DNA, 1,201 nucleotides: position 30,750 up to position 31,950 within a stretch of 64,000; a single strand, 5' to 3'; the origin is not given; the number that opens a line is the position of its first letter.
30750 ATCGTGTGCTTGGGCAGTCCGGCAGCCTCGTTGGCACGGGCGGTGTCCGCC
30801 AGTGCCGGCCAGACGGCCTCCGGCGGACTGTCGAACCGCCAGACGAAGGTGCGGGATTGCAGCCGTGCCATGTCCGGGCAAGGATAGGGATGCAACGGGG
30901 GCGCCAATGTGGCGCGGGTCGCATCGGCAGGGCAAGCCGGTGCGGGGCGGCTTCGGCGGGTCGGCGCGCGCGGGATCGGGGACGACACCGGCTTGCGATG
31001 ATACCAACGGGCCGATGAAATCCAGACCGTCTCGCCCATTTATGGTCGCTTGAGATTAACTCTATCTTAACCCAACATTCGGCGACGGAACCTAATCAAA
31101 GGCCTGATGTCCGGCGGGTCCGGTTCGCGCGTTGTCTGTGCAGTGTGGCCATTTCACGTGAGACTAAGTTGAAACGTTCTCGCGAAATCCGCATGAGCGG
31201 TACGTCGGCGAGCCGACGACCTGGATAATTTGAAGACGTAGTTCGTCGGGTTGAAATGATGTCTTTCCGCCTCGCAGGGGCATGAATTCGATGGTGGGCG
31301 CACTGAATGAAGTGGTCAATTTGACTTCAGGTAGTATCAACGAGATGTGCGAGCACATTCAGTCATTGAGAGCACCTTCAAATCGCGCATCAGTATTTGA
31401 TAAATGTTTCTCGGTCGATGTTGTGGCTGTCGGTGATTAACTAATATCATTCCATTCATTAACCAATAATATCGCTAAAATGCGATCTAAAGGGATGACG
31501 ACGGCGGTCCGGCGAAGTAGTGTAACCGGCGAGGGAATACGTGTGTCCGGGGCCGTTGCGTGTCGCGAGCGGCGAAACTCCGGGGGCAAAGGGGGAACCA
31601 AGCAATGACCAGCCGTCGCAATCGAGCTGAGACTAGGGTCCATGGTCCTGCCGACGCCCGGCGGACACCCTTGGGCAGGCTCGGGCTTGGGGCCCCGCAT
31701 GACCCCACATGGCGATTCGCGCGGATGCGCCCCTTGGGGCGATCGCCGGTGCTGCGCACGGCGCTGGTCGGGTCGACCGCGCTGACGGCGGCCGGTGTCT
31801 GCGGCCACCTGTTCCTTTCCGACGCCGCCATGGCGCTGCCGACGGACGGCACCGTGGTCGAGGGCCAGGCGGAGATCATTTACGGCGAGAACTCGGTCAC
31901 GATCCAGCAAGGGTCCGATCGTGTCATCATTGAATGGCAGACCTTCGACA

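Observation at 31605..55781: Orphan giant (~8,058 aa) TpsA-type exoprotein with no TpsB transporter in 64 kb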

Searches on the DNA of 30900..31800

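Call 70: search_rna_families(source=window, start=30900, end=31800, threshold=evalue, max_evalue=1)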
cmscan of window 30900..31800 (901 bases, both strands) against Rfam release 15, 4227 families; matches with E-value up to 1: 1.
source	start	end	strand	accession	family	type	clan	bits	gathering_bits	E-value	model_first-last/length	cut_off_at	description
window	31741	31769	+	RF02939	COG2908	Cis-reg;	-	16.9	58.7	0.21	1-45/45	no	COG2908 RNA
